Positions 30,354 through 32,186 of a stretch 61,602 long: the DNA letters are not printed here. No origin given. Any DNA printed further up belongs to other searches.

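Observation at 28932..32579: Cyclase, orphan cNMP-binding proteins and a translationally coupled flavoprotein next to the last att scar: a candidate small-molecule signalling module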

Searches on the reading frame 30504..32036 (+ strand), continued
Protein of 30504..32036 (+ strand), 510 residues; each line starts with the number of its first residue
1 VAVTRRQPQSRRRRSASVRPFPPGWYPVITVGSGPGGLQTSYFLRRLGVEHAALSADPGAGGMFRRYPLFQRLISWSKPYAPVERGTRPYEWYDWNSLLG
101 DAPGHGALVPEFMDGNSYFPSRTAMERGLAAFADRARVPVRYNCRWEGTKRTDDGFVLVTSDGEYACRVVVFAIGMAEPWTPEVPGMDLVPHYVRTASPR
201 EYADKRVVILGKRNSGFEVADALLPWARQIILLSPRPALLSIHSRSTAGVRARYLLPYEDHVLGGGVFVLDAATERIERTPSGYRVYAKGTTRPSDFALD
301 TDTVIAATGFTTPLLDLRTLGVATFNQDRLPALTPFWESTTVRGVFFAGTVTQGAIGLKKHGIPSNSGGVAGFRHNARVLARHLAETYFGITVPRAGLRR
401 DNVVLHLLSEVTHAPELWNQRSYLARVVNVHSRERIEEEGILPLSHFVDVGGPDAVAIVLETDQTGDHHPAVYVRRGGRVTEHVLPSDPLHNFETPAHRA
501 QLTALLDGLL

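Call 22: find_encoding_contigs(protein=P0073, flank=8000, max_places=2)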
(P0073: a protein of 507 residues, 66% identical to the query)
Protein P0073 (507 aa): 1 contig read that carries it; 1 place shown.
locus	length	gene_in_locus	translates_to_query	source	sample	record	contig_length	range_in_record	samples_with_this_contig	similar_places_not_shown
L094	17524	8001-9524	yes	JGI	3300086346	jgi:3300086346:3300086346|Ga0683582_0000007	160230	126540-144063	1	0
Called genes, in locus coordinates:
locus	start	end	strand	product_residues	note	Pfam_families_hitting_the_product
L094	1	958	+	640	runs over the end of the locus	PF02518:HATPase_c, PF00204:DNA_gyraseB, PF01751:Toprim, PF00986:DNA_gyraseB_C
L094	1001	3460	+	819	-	PF00521:DNA_topoisoIV, PF03989:DNA_gyraseA_C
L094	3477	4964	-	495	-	PF00069:Pkinase, PF01636:APH (faint), PF03109:ABC1 (faint), PF07714:PK_Tyr_Ser-Thr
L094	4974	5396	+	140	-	-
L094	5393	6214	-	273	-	-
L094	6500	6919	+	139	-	PF12089:DUF3566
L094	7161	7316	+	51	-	-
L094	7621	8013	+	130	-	PF00027:cNMP_binding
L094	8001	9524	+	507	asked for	PF07992:Pyr_redox_2, PF01266:DAO (faint), PF13738:Pyr_redox_3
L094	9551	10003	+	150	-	PF13380:CoA_binding_2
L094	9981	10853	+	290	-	-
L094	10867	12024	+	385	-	PF02746:MR_MLE_N, PF26685:DUF8230_C, PF13378:MR_MLE_C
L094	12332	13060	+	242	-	-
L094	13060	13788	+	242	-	-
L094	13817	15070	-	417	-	PF07995:GSDH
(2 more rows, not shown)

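Call 23: search_protein_families(library=padloc, proteins=[window:30504-32033:+], max_evalue=0.01)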
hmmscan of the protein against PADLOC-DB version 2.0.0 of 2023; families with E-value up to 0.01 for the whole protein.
window:30504-32033:+ (510 aa): 0 families

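Call 39: predict_structure(alignment_id=A1)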
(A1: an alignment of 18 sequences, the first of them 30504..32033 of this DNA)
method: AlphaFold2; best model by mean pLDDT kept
length: 510 residues; sequences in the alignment: 18
mean_pLDDT: 72.6   pTM: 0.70
mean pLDDT of the five models: 72.6, 72.6, 72.1, 69.8, 68.9
residues with pLDDT >= 90: 133; 70-90: 195; 50-70: 87; < 50: 95
segments of 3 or more residues with pLDDT < 50: 1-17, 71-97, 238-265, 352-371
pLDDT, mean of each block of 10 residues (from residue 1): 35 51 96 84 92 91 62 34 31 47 73 61 77 90 93 93 96 75 86 79 88 67 76 61 35 40 47 84 89 77 85 79 67 66 78 36 34 68 88 84 92 64 76 81 71 87 75 90 88 92 91
secondary structure, 60 per line:
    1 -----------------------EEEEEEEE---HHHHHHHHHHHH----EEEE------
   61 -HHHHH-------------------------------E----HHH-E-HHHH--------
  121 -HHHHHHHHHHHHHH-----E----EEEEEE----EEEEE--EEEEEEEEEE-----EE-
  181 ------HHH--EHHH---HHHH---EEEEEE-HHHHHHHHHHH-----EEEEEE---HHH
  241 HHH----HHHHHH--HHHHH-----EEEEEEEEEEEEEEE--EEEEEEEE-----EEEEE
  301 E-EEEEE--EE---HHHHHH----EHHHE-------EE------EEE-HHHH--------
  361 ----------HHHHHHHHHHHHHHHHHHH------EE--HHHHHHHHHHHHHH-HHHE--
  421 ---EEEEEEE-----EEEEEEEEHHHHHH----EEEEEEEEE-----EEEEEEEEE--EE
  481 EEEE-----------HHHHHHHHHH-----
elements in order: E24-31 H35-46 E51-54 H62-66 H109-112 H122-135 E146-151 E156-160 E163-172 H199-202 E206-211 H213-223 E229-234 H238-243 H248-253 H256-260 E266-280 E283-290 E296-301 E303-307 H315-320 E345-347 H349-352 H371-389 H400-413 E424-430 E436-443 H444-449 E454-462 E468-476 E479-484 H496-505

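Call 42: fold_search(model_id=the predicted structure, library=pdb)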
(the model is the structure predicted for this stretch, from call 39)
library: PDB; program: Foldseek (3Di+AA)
matches with E <= 10: 1792; with E <= 0.001: 885
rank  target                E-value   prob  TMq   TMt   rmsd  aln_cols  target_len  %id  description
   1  4c5o_D                1.2e-17  1.00  0.46  0.69   8.0       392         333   20  Flavin monooxygenase from Stenotrophomonas maltophilia. Q193R H194T mutant (released 2014-02-19)
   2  2zbw_B                1.4e-17  1.00  0.31  0.44  10.4       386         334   22  Crystal structure of thioredoxin reductase-like protein from Thermus thermophilus HB8 (released 2007-11-13)
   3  7a7b_A                1.5e-17  1.00  0.50  0.75   4.9       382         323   18  Bacillithiol Disulfide Reductase Bdr (YpdA) from Staphylococcus aureus (released 2020-12-30)
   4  4usr                  1.9e-17  1.00  0.47  0.65   8.3       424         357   19  Structure of flavin-containing monooxygenase from Pseudomonas stutzeri NF13 (released 2014-10-01)
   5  4c5o_B                2.7e-17  1.00  0.47  0.69   7.7       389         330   20  Flavin monooxygenase from Stenotrophomonas maltophilia. Q193R H194T mutant (released 2014-02-19)
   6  7a76_A                4.0e-17  1.00  0.50  0.74   4.9       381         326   19  Bacillithiol Disulfide Reductase Bdr (YpdA) from Bacillus cereus (released 2020-12-30)
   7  4c5o_H                5.7e-17  1.00  0.46  0.68   7.4       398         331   19  Flavin monooxygenase from Stenotrophomonas maltophilia. Q193R H194T mutant (released 2014-02-19)
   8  4a9w_A                1.4e-16  1.00  0.49  0.74   6.7       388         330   20  Flavin-containing monooxygenase from Stenotrophomonas maltophilia (released 2012-04-25)
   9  3ab1_B                1.4e-16  1.00  0.33  0.44   9.8       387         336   17  Crystal Structure of Ferredoxin NADP+ Oxidoreductase (released 2010-11-24)
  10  2zbw_A                2.3e-16  1.00  0.35  0.47   9.4       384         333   21  Crystal structure of thioredoxin reductase-like protein from Thermus thermophilus HB8 (released 2007-11-13)
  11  3cty_A                2.4e-16  1.00  0.45  0.69   5.2       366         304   18  Crystal structure of T. acidophilum thioredoxin reductase (released 2009-02-24)
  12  7a76_D                2.5e-16  1.00  0.50  0.75   4.9       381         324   19  Bacillithiol Disulfide Reductase Bdr (YpdA) from Bacillus cereus (released 2020-12-30)
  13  5nmx_D                3.8e-16  1.00  0.46  0.56   8.5       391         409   16  Crystal Structure of the pyrrolizidine alkaloid N-oxygenase from Zonocerus variegatus in complex with FAD and NADP+ (released 2018-03-14)
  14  7a76_C                4.0e-16  1.00  0.49  0.74   5.9       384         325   20  Bacillithiol Disulfide Reductase Bdr (YpdA) from Bacillus cereus (released 2020-12-30)
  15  3cty_B                4.0e-16  1.00  0.46  0.71   5.1       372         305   17  Crystal structure of T. acidophilum thioredoxin reductase (released 2009-02-24)
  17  4c5o_A                5.7e-16  1.00  0.46  0.69   7.8       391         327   20  Flavin monooxygenase from Stenotrophomonas maltophilia. Q193R H194T mutant (released 2014-02-19)
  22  7apr_H                8.5e-16  1.00  0.50  0.77   4.8       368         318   19  Bacillithiol Disulfide Reductase Bdr (YpdA) from Staphylococcus aureus (released 2020-12-30)
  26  7apr_B                1.1e-15  1.00  0.51  0.77   4.9       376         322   19  Bacillithiol Disulfide Reductase Bdr (YpdA) from Staphylococcus aureus (released 2020-12-30)
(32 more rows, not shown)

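Call 45: search_protein_representatives(alignment_id=A1)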
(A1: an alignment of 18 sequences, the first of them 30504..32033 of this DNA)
Query: 18 sequences, 498 profile positions. Proteins with E-value up to 0.001 (for the whole library): 3537; up to 1e-10: 1317; up to 1e-30: 461. The best 150 are listed.
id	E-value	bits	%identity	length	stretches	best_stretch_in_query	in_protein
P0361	3.8e-237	804.1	-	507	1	2-498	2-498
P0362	9.5e-180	614.8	-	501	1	4-497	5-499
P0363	3.8e-176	602.9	-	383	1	113-498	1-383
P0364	4.4e-175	599.4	-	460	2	6-306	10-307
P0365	2.3e-163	560.7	-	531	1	18-388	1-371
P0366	5.6e-162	556.2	-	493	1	4-359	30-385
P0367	1.4e-146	505.4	-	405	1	12-328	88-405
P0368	4.1e-140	484.1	-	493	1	5-497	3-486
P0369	2.4e-127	442.0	-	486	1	98-437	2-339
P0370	9.7e-126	436.6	-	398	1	19-304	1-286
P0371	1.7e-125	435.8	-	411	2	5-289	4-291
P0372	1.6e-122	426.0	-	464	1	5-259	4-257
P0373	2.9e-120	418.6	-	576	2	70-324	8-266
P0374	2.1e-119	415.8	-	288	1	100-377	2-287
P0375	5.0e-119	414.5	-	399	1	101-387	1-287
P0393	2.1e-91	323.4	-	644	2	91-434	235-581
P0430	1.3e-67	244.9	-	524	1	13-420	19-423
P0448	1.1e-63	231.9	-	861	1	20-425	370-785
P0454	3.7e-63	230.2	-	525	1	17-494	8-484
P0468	9.4e-61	222.3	-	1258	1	16-422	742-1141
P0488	6.3e-57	209.7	-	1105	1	11-423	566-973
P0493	2.0e-56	208.0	-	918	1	13-444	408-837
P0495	4.6e-56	206.8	-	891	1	17-423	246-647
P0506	4.1e-54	200.4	-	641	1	16-425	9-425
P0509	8.7e-54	199.3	-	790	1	14-420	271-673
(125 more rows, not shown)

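Call 46: search_protein_families(library=pfam, proteins=[P0448, P0468, P0488, P0493, P0495, P0509, P0506, P0430, P0454, P0393], max_evalue=0.0001)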
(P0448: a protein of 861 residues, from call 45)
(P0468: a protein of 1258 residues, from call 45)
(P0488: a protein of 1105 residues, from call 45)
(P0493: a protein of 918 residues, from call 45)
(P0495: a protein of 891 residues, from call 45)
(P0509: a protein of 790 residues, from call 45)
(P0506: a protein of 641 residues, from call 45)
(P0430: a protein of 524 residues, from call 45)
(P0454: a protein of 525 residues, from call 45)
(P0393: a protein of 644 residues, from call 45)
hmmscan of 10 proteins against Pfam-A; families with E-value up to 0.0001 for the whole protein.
P0448 (861 aa): 1 family
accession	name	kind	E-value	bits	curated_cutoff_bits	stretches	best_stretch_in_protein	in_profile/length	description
PF13738.12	Pyr_redox_3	-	3.7e-06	26.8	30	0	535-570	150-185/305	Pyridine nucleotide-disulphide oxidoreductase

P0468 (1258 aa): 6 families
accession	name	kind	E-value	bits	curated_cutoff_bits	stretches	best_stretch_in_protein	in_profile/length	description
PF00501.34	AMP-binding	-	8.7e-62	209.5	29.9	1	21-419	1-384/384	AMP-binding enzyme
PF13738.12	Pyr_redox_3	-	2.3e-42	145.7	30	1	743-1059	1-305/305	Pyridine nucleotide-disulphide oxidoreductase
PF07992.20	Pyr_redox_2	-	9.5e-19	68.3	26.1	1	741-1062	2-277/291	Pyridine nucleotide-disulphide oxidoreductase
PF00550.31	PP-binding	-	5.9e-18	65.3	20.8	1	602-665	2-67/67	Phosphopantetheine attachment site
PF23024.1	AMP-dom_DIP2-like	-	3.4e-17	62.9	27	1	462-572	2-106/110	Disco-interacting protein 2-like, AMP domain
PF01266.30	DAO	-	3.2e-07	30.6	27.9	0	832-887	149-205/353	FAD dependent oxidoreductase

P0488 (1105 aa): 9 families
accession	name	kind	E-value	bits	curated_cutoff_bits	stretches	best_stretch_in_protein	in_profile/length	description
PF13738.12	Pyr_redox_3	-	1.6e-49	169.3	30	1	572-890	1-305/305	Pyridine nucleotide-disulphide oxidoreductase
PF00501.34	AMP-binding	-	8.3e-48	163.5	29.9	1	18-272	155-384/384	AMP-binding enzyme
PF00550.31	PP-binding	-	3.4e-18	66.1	20.8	1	454-517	2-67/67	Phosphopantetheine attachment site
PF07992.20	Pyr_redox_2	-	5.4e-15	56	26.1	1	570-891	2-275/291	Pyridine nucleotide-disulphide oxidoreductase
PF23024.1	AMP-dom_DIP2-like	-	2.4e-14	53.7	27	1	315-426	2-107/110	Disco-interacting protein 2-like, AMP domain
PF01266.30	DAO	-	1.8e-08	34.8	27.9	0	570-606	1-39/353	FAD dependent oxidoreductase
PF13434.12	Lys_Orn_oxgnase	-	2.2e-07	30.8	21.3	1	662-765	96-210/339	L-lysine 6-monooxygenase/L-ornithine 5-monooxygenase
PF03486.20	HI0933_like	-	2.9e-05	24.1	50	0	659-714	107-164/244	HI0933-like protein Rossmann domain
PF24919.1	Mug62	-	5.7e-05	23.2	27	0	318-427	27-150/164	Meiotically up-regulated gene 62 protein-like domain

P0493 (918 aa): 8 families
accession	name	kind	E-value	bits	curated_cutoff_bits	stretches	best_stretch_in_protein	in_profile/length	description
PF13738.12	Pyr_redox_3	-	1.1e-44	153.4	30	1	412-731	1-305/305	Pyridine nucleotide-disulphide oxidoreductase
PF01231.23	IDO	-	3e-17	62.9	26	1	15-235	8-209/412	Indoleamine 2,3-dioxygenase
PF07992.20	Pyr_redox_2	-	1.6e-14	54.5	26.1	1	410-731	2-274/291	Pyridine nucleotide-disulphide oxidoreductase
PF01266.30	DAO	-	7.6e-09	36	27.9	1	411-449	2-42/353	FAD dependent oxidoreductase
PF03486.20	HI0933_like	-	3e-07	30.6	50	1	410-554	2-163/244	HI0933-like protein Rossmann domain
PF13454.12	NAD_binding_9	-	9.4e-07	29.4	21.8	1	412-555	1-154/155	FAD-NAD(P)-binding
PF01593.30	Amino_oxidase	-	1.9e-06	27.9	19.8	0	492-555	193-256/443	Flavin containing amine oxidoreductase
PF13450.12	NAD_binding_8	-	2.8e-06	28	21.9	1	413-467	1-54/68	NAD(P)-binding Rossmann-like domain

P0495 (891 aa): 8 families
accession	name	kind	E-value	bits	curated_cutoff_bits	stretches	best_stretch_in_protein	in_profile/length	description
PF13738.12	Pyr_redox_3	-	2e-53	182.1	30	1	246-564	1-305/305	Pyridine nucleotide-disulphide oxidoreductase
PF07992.20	Pyr_redox_2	-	5.7e-18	65.8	26.1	1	245-564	3-274/291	Pyridine nucleotide-disulphide oxidoreductase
PF13434.12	Lys_Orn_oxgnase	-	3e-08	33.6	21.3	1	335-443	95-214/339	L-lysine 6-monooxygenase/L-ornithine 5-monooxygenase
PF03486.20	HI0933_like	-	6.5e-08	32.7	50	0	309-389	80-165/244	HI0933-like protein Rossmann domain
PF13241.12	NAD_binding_7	-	3.2e-05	24.9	22.1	0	414-466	4-51/104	Putative NAD(P)-binding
PF00743.25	FMO-like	-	3.4e-05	22.9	22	0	331-447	80-213/532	Flavin-binding monooxygenase-like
PF01266.30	DAO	-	4.9e-05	23.4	27.9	0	245-278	2-35/353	FAD dependent oxidoreductase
PF13450.12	NAD_binding_8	-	5.7e-05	23.8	21.9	0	247-279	1-33/68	NAD(P)-binding Rossmann-like domain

P0509 (790 aa): 5 families
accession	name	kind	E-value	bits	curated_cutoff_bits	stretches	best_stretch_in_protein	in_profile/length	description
PF13738.12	Pyr_redox_3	-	5.3e-44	151.1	30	1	274-593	1-305/305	Pyridine nucleotide-disulphide oxidoreductase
PF07992.20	Pyr_redox_2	-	1.4e-14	54.6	26.1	1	271-570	1-251/291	Pyridine nucleotide-disulphide oxidoreductase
PF13434.12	Lys_Orn_oxgnase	-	3.4e-11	43.3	21.3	1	270-468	2-210/339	L-lysine 6-monooxygenase/L-ornithine 5-monooxygenase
PF03486.20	HI0933_like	-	3.3e-06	27.2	50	0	359-416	102-164/244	HI0933-like protein Rossmann domain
PF00743.25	FMO-like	-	2.5e-05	23.4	22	0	359-464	80-201/532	Flavin-binding monooxygenase-like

P0506 (641 aa): 11 families
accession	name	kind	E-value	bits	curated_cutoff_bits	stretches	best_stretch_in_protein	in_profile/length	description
PF13738.12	Pyr_redox_3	-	1.8e-44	152.7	30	1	10-341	1-305/305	Pyridine nucleotide-disulphide oxidoreductase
PF07992.20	Pyr_redox_2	-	4.9e-16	59.4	26.1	1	8-346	2-279/291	Pyridine nucleotide-disulphide oxidoreductase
PF03486.20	HI0933_like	-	2e-08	34.4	50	0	8-43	2-37/244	HI0933-like protein Rossmann domain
PF01266.30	DAO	-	8.6e-08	32.5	27.9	0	9-45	2-40/353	FAD dependent oxidoreductase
PF13434.12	Lys_Orn_oxgnase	-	3.8e-07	30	21.3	1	102-220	98-226/339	L-lysine 6-monooxygenase/L-ornithine 5-monooxygenase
PF00070.33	Pyr_redox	-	9.4e-07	29.7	22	0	187-217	1-31/82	Pyridine nucleotide-disulphide oxidoreductase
PF01494.25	FAD_binding_3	-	2.5e-06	27.4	22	0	8-40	3-35/349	FAD binding domain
PF01946.23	Thi4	-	2.9e-06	27.1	26.2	0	3-42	14-54/235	Thi4 family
PF13450.12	NAD_binding_8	-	5e-05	23.9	21.9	0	11-42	1-32/68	NAD(P)-binding Rossmann-like domain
PF00743.25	FMO-like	-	7.8e-05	21.7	22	0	98-216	83-214/532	Flavin-binding monooxygenase-like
PF13241.12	NAD_binding_7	-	7.9e-05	23.6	22.1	0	182-216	4-38/104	Putative NAD(P)-binding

P0430 (524 aa): 5 families
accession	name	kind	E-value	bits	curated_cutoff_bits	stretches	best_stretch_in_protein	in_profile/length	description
PF13738.12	Pyr_redox_3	-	6.5e-49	167.3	30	1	23-346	1-305/305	Pyridine nucleotide-disulphide oxidoreductase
PF07992.20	Pyr_redox_2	-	8.3e-20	71.8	26.1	1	20-358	1-287/291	Pyridine nucleotide-disulphide oxidoreductase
PF03486.20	HI0933_like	-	7.2e-10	39.2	50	1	116-172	103-163/244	HI0933-like protein Rossmann domain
PF13434.12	Lys_Orn_oxgnase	-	2.8e-09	37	21.3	1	19-228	2-216/339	L-lysine 6-monooxygenase/L-ornithine 5-monooxygenase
PF13450.12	NAD_binding_8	-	8.2e-05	23.3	21.9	0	24-71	1-42/68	NAD(P)-binding Rossmann-like domain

P0454 (525 aa): 7 families
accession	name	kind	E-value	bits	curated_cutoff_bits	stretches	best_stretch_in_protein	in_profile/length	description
PF13738.12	Pyr_redox_3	-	4.3e-37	128.4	30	1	9-323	2-305/305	Pyridine nucleotide-disulphide oxidoreductase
PF07992.20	Pyr_redox_2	-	5.7e-15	55.9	26.1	1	6-324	2-275/291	Pyridine nucleotide-disulphide oxidoreductase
PF01266.30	DAO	-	1.3e-06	28.7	27.9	0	6-40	1-35/353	FAD dependent oxidoreductase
PF13434.12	Lys_Orn_oxgnase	-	4.5e-06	26.5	21.3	0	99-210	99-222/339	L-lysine 6-monooxygenase/L-ornithine 5-monooxygenase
PF13450.12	NAD_binding_8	-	5.5e-06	27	21.9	1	9-40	1-32/68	NAD(P)-binding Rossmann-like domain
PF03486.20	HI0933_like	-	1.3e-05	25.3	50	0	6-41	2-37/244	HI0933-like protein Rossmann domain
PF13241.12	NAD_binding_7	-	5.3e-05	24.2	22.1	0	176-236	5-71/104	Putative NAD(P)-binding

P0393 (644 aa): 0 families
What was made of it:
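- Tried and rejected: The longer relatives carry AMP-binding/PP-binding or IDO domains instead (call 46).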
